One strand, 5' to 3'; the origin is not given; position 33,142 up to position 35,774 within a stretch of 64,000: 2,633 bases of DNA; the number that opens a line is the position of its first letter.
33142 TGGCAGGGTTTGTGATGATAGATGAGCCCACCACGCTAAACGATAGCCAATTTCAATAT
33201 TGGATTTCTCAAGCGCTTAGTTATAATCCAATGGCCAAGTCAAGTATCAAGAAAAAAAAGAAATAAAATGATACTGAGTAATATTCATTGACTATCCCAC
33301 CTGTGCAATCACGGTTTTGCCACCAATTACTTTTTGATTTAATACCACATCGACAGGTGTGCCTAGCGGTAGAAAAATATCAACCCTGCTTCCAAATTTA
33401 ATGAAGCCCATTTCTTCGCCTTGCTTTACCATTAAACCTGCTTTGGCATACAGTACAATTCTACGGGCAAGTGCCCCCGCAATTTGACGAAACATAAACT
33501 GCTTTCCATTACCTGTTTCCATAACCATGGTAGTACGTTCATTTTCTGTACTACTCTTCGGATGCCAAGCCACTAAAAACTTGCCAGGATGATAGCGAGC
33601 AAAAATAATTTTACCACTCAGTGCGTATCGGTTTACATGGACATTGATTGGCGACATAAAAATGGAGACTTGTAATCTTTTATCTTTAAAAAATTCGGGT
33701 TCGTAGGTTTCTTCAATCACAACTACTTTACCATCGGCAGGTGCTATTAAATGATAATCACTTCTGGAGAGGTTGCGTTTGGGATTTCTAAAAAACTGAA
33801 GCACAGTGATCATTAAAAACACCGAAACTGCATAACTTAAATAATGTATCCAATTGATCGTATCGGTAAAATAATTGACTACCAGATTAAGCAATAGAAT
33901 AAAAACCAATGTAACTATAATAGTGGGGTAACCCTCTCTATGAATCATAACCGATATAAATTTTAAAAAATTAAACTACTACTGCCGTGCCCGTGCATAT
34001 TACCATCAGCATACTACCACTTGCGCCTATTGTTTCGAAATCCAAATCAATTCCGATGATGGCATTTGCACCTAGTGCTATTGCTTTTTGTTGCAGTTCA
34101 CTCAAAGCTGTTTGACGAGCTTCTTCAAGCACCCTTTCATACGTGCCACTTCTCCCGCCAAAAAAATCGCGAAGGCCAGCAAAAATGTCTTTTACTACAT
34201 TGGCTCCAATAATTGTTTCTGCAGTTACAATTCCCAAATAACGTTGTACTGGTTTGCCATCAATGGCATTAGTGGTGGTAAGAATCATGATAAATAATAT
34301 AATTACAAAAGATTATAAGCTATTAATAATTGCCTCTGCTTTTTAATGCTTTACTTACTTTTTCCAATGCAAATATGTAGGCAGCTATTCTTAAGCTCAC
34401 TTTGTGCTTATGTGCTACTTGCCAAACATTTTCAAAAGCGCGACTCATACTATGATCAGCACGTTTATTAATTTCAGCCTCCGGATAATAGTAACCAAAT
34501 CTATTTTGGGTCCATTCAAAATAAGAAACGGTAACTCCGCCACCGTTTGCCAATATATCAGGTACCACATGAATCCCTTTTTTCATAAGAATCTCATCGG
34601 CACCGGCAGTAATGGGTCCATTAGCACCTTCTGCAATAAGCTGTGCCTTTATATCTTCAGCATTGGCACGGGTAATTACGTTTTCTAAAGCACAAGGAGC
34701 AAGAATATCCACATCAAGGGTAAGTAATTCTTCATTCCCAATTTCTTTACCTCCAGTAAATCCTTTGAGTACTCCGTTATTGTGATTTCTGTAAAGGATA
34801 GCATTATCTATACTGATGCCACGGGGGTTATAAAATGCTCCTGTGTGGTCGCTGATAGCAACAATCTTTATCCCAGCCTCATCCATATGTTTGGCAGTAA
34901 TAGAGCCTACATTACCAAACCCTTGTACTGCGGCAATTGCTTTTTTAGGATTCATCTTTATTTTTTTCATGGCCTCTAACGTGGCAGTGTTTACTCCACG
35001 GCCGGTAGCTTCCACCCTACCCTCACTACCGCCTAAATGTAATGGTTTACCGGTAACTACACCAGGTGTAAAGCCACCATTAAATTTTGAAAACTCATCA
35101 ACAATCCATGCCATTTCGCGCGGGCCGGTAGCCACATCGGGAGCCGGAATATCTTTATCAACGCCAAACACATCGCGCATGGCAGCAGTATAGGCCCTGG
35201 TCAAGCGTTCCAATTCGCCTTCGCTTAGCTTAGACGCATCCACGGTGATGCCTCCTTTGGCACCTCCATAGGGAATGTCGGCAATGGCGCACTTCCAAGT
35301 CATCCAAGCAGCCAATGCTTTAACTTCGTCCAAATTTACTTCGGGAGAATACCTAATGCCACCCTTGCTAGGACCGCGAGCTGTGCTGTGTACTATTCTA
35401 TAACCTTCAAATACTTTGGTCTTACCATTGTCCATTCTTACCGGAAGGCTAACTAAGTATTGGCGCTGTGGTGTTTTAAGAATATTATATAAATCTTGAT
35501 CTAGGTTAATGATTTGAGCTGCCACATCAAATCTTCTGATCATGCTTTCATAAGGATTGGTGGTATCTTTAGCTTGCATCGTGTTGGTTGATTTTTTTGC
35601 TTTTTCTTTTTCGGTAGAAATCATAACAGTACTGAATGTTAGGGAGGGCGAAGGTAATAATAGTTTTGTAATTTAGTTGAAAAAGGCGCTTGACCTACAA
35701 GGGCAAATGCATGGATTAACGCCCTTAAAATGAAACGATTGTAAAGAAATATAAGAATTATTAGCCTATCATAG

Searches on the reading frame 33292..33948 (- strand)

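Call 56: search_protein_families(library=pfam, proteins=[window:33292-33948:-], max_evalue=0.00001)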
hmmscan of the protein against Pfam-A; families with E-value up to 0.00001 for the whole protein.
window:33292-33948:- (218 aa): 1 family
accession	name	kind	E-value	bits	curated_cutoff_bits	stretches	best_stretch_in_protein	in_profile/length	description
PF02666.20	PS_Dcarbxylase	-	6.9e-42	143.8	22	1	49-215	5-198/198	Phosphatidylserine decarboxylase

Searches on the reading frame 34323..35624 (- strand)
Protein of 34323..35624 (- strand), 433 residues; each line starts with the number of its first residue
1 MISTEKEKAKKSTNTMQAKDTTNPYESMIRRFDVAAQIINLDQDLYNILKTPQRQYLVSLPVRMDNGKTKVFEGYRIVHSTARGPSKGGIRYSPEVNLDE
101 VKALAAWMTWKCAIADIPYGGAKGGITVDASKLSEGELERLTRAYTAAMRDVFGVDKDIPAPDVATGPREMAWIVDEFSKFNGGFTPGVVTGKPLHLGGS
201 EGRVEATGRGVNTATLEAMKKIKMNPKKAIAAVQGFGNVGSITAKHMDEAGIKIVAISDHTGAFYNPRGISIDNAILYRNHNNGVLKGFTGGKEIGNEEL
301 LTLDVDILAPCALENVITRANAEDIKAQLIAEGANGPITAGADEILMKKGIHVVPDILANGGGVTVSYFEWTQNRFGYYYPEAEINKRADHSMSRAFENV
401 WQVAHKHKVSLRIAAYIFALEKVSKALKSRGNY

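Call 56: search_protein_families(library=pfam, proteins=[window:34323-35624:-], max_evalue=0.00001)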
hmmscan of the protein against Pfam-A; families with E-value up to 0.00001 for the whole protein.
window:34323-35624:- (433 aa): 2 families
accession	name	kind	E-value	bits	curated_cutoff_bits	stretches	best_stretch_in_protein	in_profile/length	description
PF00208.27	ELFV_dehydrog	-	1.2e-74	251.5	23.4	1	198-431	1-241/241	Glutamate/Leucine/Phenylalanine/Valine dehydrogenase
PF02812.23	ELFV_dehydrog_N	-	1.6e-55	186.8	25.3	1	52-180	1-129/129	Glu/Leu/Phe/Val dehydrogenase, dimerisation domain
